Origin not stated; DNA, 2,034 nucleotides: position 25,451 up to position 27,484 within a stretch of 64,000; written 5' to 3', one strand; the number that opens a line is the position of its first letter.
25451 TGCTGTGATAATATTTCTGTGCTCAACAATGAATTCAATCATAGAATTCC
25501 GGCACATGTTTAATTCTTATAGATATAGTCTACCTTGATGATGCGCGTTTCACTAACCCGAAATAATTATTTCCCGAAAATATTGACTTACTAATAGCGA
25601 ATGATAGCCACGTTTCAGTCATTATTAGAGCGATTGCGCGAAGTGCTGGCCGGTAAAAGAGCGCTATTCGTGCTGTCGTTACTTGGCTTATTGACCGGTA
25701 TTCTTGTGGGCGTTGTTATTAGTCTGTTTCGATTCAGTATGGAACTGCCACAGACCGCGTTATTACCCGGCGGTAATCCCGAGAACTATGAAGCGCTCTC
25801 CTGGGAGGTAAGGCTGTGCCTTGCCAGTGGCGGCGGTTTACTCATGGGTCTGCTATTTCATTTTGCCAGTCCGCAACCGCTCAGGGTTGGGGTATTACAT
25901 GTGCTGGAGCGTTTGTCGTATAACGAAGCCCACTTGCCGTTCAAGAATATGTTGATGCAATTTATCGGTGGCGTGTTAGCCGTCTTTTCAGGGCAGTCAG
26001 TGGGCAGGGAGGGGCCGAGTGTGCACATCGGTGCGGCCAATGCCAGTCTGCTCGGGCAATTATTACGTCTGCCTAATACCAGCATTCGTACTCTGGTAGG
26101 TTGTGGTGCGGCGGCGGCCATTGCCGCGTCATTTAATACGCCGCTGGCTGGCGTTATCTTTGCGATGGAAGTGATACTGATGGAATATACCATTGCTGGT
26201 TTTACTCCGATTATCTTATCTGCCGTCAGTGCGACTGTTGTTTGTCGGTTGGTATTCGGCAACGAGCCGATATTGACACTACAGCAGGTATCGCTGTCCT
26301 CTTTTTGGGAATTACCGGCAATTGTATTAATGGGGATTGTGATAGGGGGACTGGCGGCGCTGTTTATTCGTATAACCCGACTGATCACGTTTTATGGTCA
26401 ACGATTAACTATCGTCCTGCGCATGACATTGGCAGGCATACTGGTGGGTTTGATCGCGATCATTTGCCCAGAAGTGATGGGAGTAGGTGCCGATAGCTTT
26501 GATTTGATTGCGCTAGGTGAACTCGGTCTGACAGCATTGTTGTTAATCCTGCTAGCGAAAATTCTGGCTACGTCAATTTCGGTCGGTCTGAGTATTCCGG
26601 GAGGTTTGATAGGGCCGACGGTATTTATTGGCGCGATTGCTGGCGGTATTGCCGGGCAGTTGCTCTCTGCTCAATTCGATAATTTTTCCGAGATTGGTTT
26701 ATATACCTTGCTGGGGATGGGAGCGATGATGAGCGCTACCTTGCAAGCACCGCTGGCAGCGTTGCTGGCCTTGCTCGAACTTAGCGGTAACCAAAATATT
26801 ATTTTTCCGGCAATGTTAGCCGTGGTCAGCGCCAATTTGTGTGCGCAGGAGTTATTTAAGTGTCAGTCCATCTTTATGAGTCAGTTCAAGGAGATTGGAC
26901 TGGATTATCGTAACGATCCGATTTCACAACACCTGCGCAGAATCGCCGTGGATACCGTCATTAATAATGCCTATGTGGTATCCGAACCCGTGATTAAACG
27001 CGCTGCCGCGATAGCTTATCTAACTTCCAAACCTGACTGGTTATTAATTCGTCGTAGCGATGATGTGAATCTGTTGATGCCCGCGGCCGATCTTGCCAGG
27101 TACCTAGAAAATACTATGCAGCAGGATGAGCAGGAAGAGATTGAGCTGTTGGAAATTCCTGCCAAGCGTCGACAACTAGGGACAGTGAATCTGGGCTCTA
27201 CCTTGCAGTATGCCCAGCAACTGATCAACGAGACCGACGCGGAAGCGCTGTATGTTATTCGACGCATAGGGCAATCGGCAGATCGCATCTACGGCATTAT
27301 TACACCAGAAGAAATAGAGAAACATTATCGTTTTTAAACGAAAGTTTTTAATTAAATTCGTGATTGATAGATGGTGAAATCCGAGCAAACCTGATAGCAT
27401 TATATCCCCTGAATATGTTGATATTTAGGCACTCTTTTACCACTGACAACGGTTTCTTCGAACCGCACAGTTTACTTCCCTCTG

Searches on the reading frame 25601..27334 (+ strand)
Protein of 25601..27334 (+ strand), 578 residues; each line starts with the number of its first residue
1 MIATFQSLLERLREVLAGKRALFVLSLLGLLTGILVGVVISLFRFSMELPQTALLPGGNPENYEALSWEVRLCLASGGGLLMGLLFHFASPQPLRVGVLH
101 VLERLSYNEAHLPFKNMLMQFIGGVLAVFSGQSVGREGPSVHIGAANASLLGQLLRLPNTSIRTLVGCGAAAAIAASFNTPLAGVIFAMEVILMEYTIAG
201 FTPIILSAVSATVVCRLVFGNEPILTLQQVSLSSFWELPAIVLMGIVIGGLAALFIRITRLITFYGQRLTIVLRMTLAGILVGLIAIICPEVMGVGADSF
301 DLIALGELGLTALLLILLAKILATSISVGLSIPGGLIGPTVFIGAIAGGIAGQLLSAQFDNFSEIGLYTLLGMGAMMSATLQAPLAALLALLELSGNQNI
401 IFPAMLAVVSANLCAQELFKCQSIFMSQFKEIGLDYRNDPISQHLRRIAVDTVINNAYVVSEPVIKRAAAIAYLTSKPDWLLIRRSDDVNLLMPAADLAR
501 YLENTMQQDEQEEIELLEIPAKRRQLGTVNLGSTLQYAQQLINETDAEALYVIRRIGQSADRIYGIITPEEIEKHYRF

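Call 10: search_protein_families(library=ncbifam, proteins=[window:25601-27334:+], max_evalue=0.001)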
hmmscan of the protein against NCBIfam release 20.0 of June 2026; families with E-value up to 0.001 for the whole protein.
window:25601-27334:+ (578 aa): 3 families
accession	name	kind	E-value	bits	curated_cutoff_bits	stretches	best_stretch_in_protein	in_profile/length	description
NF002505.0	PRK01862.1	equivalog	5.9e-71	239.8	482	1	28-475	27-470/577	ClcB-like voltage-gated chloride channel protein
NF003640.0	PRK05277.1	equivalog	9.4e-53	179.5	350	1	11-418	19-437/471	H(+)/Cl(-) exchange transporter ClcA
NF002437.0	PRK01610.1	equivalog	5.8e-37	127.7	425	1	18-427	8-423/429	voltage-gated ClC-type chloride channel ClcB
